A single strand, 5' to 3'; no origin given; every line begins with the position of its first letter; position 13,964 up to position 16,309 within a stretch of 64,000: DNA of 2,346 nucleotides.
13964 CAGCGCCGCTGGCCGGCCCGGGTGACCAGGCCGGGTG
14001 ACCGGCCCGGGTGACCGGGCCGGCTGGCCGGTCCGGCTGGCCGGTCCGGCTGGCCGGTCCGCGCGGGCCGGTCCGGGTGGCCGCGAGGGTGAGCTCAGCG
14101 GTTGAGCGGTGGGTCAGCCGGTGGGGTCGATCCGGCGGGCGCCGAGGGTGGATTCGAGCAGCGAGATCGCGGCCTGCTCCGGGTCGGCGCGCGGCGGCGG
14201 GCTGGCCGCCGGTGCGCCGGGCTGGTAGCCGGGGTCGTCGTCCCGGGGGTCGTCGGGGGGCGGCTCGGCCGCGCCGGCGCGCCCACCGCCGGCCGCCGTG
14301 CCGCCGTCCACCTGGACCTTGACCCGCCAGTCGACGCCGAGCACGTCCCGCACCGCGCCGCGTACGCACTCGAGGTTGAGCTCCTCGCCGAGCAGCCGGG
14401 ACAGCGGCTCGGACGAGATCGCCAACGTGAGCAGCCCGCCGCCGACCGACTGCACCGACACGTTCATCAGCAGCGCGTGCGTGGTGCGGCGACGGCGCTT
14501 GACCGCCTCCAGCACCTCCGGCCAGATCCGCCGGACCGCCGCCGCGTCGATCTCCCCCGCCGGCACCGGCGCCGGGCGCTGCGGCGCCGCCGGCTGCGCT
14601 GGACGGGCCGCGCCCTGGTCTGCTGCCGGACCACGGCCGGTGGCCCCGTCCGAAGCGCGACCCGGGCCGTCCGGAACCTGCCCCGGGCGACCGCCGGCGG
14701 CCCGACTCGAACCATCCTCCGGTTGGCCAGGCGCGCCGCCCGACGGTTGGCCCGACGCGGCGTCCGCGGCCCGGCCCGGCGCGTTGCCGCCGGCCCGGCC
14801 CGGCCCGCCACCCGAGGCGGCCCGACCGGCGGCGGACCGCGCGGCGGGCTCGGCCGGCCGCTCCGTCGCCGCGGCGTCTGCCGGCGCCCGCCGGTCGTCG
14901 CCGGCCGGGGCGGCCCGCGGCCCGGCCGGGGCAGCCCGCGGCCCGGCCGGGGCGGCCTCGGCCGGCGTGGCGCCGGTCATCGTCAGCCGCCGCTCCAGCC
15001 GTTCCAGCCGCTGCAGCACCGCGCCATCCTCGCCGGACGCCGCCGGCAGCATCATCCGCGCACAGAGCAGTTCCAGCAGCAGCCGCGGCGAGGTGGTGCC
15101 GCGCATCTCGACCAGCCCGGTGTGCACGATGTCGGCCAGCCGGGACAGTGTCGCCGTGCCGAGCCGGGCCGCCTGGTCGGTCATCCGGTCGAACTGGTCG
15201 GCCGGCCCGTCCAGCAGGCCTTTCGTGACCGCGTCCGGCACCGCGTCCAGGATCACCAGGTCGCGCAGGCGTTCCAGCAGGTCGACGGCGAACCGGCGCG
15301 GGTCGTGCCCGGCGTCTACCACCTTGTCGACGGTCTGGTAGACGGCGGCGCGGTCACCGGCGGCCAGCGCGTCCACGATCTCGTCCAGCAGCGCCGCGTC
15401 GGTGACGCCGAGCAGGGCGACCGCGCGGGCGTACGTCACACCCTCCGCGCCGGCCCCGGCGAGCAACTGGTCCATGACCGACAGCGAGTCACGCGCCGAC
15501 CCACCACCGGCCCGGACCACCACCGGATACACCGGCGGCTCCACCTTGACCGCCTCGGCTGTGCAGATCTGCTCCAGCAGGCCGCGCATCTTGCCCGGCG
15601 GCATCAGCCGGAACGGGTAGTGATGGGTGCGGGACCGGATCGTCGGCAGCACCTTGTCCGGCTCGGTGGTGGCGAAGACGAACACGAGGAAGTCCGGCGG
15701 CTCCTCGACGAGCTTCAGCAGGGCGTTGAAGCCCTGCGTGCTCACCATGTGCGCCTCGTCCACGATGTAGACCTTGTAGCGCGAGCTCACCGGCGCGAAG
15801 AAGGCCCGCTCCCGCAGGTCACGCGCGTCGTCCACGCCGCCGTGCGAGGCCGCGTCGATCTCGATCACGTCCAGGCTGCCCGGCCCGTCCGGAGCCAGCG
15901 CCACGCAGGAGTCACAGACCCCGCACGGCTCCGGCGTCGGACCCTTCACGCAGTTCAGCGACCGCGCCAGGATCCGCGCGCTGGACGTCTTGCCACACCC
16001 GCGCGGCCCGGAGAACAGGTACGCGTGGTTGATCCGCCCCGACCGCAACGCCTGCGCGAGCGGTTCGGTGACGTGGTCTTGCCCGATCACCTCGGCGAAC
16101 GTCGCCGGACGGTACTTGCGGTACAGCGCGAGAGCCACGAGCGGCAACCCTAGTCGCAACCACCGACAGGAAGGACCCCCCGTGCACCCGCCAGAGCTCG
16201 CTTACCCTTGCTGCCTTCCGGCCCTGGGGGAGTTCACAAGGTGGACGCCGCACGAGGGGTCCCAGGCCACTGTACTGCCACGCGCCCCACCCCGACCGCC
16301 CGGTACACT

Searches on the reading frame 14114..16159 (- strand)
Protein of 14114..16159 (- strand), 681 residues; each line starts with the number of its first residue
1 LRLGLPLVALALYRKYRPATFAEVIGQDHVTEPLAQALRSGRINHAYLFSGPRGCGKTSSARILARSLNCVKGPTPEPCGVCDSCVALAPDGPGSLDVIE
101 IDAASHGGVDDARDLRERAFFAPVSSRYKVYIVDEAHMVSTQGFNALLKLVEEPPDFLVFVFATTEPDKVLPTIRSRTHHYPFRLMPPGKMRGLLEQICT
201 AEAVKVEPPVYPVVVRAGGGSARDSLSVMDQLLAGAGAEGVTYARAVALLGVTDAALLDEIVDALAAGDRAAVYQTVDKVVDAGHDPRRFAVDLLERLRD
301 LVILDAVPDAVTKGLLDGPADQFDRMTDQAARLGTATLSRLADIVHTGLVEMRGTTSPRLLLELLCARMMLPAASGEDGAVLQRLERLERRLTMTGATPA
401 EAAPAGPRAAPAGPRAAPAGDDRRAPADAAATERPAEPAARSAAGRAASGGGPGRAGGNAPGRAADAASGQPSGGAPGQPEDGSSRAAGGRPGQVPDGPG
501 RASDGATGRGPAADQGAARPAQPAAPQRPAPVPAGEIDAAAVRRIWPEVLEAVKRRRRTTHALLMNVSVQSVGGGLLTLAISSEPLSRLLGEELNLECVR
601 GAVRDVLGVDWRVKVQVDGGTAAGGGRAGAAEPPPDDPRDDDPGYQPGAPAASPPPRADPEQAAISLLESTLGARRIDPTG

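Call 16: search_protein_families(library=pfam, proteins=[window:14114-16159:-], max_evalue=0.01)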
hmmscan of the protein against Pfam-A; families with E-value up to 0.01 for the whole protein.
window:14114-16159:- (681 aa): 8 families
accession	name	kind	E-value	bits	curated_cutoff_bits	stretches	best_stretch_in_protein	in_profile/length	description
PF13177.12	DNA_pol3_delta2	-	1.8e-36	126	27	1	27-184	2-158/161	DNA polymerase III, delta subunit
PF12169.13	DNA_pol3_gamma3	-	8.9e-15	55.2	24.4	1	241-371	1-129/143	DNA polymerase III subunits gamma and tau domain III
PF00004.35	AAA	-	9.9e-09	36.2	21.2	1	48-178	2-123/131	ATPase family associated with various cellular activities (AAA)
PF22608.2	DNAX_ATPase_lid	-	4.3e-08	33.2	27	1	194-234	5-45/49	DNA polymerase III clamp loader subunit, ATPase lid domain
PF13401.12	AAA_22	-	2.5e-07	31.5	27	1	48-162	9-121/130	AAA domain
PF13604.12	AAA_30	-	9.1e-05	22.7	27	1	47-153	21-114/191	AAA domain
PF05496.18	RuvB_N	-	0.00011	22.4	27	1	17-70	2-59/159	Holliday junction DNA helicase RuvB P-loop domain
PF03215.21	Rad17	-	0.0095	16.3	23.8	0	13-68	10-69/186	Rad17 P-loop domain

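Call 19: find_related_loci(query=window:14114-16159:-, collection=genome_contigs, flank=10000)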
Query window:14114-16159:- (681 aa) in genome_contigs; peptide patterns used: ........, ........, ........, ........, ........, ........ (x = any residue, [..] = any of these).
600 stretches matched a pattern (row limit reached: there are more); 580 encode a relative of the query (tblastn E <= 1e-3); the best 80 are kept; 80 distinct loci.
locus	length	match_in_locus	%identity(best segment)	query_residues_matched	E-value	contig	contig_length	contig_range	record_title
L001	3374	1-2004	75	56-681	0e+0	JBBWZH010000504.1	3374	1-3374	MAG: Mycobacteriales bacterium isolate Holy_96 scaffold_7723100, whole genome shotgun sequence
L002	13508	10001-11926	64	8-680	0e+0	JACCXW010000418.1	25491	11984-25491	MAG: Geodermatophilaceae bacterium isolate MGR_bin188 SD2897-2912_k127_1754859, whole genome shotgun sequence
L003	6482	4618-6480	66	8-586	0e+0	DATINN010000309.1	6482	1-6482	MAG TPA_asm: Mycobacteriales bacterium isolate SMAG_U15797 k141_678916, whole genome shotgun sequence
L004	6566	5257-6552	79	1-437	0e+0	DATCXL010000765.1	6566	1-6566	MAG TPA_asm: Mycobacteriales bacterium isolate SMAG_U7438 k141_929877, whole genome shotgun sequence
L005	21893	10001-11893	58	10-678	0e+0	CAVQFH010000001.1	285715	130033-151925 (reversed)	MAG: uncultured Actinomycetota bacterium isolate MFD04212.bin.2.221 genome assembly, contig: contig_1472, whole genome s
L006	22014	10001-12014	76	8-681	0e+0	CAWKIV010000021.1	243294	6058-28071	MAG: uncultured Actinomycetota bacterium isolate MFD02840.bin.1.327 genome assembly, contig: contig_77648, whole genome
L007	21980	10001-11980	57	10-678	0e+0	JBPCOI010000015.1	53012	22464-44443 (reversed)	MAG: Jatrophihabitantaceae bacterium isolate TH_ant_mag_152 S1Ck127_4568578_flag_1_multi_12.0000_len_53012, whole genome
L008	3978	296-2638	75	8-678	0e+0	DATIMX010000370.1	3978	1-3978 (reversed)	MAG TPA_asm: Geodermatophilus sp. isolate SMAG_U15781 k141_74123, whole genome shotgun sequence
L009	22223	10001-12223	74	8-678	0e+0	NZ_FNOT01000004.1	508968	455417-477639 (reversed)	Geodermatophilus africanus strain DSM 45422, whole genome shotgun sequence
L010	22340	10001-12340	79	8-678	0e+0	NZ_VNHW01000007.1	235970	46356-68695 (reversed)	Blastococcus xanthinilyticus strain DSM 46842 Ga0131107_107, whole genome shotgun sequence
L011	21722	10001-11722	58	8-619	0e+0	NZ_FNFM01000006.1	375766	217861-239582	Actinopolyspora mzabensis strain DSM 45460, whole genome shotgun sequence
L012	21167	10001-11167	78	8-396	0e+0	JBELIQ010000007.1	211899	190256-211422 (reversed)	MAG: Blastococcus sp. isolate REMEI108_ass_metaspades_bin.4.clean NODE_40_length_211899_cov_13.207837, whole genome shot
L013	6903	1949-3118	77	8-397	0e+0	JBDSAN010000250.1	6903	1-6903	MAG: Jatrophihabitantaceae bacterium isolate cluster1_bin.110 k127_2975980, whole genome shotgun sequence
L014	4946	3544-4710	78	8-396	0e+0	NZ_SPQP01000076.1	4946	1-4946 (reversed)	Blastococcus sp. TF02A-35 NODE_76_length_4997_cov_360.293224, whole genome shotgun sequence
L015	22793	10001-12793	78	7-678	0e+0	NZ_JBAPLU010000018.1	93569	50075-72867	Klenkia sesuvii strain LSe6-5 NODE_18_length_93569_cov_44.768338, whole genome shotgun sequence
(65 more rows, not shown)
